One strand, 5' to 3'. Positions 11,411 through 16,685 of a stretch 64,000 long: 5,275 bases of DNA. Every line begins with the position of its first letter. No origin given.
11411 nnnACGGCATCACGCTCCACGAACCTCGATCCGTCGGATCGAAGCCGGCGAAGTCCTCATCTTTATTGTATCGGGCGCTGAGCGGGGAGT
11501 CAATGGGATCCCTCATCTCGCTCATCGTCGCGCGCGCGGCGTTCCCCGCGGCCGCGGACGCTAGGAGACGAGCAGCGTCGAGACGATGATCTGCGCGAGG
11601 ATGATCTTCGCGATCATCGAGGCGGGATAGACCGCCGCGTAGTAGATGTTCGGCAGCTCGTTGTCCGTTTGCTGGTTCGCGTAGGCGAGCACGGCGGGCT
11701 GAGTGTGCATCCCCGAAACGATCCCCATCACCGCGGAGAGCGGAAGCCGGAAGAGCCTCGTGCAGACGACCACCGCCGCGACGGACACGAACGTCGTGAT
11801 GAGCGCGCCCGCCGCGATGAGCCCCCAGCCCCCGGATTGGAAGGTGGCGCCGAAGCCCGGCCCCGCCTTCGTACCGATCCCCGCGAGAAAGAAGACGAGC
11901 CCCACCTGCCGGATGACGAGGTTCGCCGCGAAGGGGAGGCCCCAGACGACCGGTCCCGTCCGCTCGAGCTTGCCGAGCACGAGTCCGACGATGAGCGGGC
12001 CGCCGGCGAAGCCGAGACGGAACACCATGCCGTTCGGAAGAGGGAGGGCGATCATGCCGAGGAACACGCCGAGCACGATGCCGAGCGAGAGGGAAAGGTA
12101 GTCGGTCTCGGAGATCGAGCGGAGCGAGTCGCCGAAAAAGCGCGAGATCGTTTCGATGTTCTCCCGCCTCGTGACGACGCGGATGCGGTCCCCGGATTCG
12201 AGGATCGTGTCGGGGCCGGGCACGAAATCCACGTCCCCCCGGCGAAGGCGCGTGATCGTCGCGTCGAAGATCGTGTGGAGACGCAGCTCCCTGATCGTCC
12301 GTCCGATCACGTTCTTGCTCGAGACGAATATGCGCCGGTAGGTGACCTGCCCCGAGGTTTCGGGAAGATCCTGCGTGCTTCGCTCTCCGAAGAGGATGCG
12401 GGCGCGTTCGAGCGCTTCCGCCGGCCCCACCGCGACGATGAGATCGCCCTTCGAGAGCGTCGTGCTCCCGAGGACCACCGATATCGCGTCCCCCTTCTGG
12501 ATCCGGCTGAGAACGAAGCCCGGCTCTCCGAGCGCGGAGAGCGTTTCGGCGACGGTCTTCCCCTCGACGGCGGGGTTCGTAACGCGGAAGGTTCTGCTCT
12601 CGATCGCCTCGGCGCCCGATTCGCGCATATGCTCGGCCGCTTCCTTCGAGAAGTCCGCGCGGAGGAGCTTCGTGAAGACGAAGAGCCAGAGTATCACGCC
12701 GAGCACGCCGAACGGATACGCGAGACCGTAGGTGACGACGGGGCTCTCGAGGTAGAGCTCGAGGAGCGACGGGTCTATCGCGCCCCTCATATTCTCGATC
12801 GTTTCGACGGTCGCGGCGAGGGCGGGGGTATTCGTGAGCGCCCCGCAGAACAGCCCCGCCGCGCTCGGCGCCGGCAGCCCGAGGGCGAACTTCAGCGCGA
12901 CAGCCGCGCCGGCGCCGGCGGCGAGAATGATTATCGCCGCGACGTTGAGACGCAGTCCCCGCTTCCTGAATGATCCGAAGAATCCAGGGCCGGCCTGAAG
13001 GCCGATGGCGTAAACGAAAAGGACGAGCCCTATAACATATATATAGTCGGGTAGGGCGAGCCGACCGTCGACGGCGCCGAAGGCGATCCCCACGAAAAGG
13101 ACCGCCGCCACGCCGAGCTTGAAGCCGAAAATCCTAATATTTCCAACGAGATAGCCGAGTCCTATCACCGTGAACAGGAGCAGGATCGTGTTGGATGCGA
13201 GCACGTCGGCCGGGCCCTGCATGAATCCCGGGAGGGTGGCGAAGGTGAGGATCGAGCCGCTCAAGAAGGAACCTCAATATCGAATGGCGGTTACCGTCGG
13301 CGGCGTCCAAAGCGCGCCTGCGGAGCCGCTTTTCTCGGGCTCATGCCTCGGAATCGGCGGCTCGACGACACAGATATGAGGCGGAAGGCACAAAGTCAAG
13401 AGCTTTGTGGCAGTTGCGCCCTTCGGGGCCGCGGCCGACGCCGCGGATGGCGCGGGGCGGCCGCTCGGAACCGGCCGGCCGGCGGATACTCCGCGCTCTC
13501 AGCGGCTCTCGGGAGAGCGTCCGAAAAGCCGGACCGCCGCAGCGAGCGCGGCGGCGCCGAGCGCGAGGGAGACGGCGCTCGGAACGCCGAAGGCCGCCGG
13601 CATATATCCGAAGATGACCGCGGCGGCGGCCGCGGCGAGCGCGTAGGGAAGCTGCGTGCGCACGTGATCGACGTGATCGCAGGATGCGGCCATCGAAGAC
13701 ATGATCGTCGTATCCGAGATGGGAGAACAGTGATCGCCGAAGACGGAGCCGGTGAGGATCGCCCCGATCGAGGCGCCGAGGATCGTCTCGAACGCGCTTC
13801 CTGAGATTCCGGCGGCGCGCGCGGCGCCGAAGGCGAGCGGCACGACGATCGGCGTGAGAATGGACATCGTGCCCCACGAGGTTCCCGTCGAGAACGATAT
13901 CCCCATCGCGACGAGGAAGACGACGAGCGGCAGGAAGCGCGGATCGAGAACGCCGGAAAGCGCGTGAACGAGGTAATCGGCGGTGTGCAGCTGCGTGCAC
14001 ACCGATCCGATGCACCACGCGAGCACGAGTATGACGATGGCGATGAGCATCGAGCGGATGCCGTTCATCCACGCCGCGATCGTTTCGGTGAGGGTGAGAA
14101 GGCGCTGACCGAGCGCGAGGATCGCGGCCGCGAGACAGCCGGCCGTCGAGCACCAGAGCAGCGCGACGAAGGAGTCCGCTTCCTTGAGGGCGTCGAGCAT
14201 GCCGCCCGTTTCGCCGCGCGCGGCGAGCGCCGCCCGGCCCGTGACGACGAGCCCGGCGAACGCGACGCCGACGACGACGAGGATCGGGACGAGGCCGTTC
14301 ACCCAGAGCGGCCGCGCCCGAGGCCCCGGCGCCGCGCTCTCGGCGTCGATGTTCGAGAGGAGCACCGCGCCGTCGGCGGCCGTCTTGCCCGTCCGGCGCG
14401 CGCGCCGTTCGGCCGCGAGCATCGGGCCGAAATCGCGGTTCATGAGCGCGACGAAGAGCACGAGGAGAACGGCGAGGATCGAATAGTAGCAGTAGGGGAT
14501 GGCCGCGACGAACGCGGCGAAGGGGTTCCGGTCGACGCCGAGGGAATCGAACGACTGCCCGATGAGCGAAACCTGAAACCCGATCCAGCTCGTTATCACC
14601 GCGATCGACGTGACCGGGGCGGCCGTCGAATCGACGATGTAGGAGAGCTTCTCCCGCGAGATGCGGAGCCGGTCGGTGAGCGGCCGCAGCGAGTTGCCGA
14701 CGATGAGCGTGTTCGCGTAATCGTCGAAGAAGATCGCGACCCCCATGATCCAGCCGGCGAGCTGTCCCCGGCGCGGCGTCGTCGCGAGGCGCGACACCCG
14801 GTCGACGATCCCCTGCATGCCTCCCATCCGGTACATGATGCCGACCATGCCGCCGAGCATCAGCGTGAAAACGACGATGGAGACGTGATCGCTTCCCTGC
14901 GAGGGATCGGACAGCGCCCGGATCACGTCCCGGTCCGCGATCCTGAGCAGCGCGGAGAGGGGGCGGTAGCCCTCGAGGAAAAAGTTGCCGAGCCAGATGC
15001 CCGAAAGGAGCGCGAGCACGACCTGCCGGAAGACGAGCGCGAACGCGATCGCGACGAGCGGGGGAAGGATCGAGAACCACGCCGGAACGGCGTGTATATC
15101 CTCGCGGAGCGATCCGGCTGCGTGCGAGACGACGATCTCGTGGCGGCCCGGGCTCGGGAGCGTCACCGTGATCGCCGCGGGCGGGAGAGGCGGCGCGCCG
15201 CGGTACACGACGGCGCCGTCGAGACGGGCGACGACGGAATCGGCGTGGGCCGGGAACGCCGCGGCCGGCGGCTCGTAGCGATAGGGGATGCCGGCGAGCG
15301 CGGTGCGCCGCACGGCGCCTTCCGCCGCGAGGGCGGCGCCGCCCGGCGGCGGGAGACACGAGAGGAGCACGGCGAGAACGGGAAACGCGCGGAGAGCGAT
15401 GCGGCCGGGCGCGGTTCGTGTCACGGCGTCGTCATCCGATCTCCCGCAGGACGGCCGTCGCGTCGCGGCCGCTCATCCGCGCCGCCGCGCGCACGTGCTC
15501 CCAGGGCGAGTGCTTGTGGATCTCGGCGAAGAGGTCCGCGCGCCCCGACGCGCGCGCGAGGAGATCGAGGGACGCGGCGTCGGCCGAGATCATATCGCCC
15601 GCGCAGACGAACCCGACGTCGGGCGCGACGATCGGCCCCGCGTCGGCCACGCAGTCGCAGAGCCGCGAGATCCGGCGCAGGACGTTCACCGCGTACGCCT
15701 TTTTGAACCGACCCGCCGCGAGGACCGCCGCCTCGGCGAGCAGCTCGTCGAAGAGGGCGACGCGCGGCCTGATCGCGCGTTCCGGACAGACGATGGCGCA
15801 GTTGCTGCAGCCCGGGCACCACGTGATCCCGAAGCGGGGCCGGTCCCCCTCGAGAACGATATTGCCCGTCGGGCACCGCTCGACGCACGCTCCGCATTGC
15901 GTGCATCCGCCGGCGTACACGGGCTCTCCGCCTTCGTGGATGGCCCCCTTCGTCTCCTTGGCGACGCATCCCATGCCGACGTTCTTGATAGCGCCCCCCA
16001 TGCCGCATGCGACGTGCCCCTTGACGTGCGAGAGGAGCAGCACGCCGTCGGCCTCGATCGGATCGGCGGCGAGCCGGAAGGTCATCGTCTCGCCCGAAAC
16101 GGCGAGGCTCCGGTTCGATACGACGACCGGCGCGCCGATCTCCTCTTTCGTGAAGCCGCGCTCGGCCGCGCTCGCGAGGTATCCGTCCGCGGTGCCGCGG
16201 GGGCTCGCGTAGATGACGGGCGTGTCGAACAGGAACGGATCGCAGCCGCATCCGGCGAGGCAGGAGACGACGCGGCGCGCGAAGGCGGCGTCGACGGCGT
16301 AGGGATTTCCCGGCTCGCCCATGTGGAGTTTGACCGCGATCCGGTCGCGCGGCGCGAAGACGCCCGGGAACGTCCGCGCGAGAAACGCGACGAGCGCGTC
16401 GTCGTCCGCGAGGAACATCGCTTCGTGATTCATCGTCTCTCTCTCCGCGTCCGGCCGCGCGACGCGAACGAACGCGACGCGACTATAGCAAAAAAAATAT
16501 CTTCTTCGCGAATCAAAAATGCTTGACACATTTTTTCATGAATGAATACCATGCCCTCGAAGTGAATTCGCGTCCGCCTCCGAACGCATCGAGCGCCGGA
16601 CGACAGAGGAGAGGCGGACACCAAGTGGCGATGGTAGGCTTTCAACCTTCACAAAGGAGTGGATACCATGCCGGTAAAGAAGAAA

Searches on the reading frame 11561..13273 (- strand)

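Call 62: search_protein_families(library=pfam, proteins=[window:11561-13273:-], max_evalue=0.00001)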
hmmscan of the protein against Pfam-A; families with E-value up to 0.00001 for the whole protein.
window:11561-13273:- (570 aa): 2 families
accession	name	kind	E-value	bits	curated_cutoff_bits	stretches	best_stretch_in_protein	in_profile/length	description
PF06826.17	Asp-Al_Ex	-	3.5e-74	248.6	27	2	395-564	2-166/167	Predicted Permease Membrane Region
PF02080.26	TrkA_C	-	3.3e-24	85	27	2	317-381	7-71/71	TrkA-C domain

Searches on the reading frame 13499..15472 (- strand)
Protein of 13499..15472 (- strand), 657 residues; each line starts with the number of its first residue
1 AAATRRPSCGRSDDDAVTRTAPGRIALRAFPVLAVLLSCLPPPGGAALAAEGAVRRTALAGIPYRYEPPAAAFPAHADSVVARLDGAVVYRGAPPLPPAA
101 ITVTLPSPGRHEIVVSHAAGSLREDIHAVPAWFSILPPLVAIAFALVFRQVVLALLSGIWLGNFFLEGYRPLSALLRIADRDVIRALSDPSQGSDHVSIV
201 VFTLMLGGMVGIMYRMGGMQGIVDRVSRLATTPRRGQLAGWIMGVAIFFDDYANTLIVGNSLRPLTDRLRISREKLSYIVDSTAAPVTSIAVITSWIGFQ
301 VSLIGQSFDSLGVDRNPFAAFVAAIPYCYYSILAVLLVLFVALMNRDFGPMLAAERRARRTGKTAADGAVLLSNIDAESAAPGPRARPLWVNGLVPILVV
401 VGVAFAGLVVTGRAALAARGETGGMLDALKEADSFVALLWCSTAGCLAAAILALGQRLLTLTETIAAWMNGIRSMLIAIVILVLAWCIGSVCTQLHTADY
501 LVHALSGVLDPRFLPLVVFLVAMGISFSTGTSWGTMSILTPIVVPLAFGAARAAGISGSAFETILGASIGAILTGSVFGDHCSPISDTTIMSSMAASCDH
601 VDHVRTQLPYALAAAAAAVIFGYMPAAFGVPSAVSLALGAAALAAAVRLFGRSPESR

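Call 62: search_protein_families(library=pfam, proteins=[window:13499-15472:-], max_evalue=0.00001)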
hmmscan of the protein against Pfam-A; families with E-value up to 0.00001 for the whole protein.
window:13499-15472:- (657 aa): 1 family
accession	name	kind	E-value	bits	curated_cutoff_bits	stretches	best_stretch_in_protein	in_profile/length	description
PF03553.21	Na_H_antiporter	-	6.7e-60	203.3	23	1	293-623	7-300/303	Na+/H+ antiporter family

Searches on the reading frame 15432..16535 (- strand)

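Call 62: search_protein_families(library=pfam, proteins=[window:15432-16535:-], max_evalue=0.00001)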
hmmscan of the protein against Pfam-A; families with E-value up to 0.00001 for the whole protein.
window:15432-16535:- (367 aa): 5 families
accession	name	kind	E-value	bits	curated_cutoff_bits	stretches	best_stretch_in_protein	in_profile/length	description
PF04015.17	DUF362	-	1.7e-27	97.2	24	1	66-324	1-200/200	Domain of unknown function (DUF362)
PF12838.12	Fer4_7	-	4.3e-08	33.9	27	0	211-225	2-16/52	4Fe-4S dicluster domain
PF13187.11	Fer4_9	-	1.7e-07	31.6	27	1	211-255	2-52/52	4Fe-4S dicluster domain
PF00037.32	Fer4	-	3.8e-07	30.1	21.1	0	211-226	8-23/24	4Fe-4S binding domain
PF13484.11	Fer4_16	-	1.6e-06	29.2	30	0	211-229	2-20/66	4Fe-4S double cluster binding domain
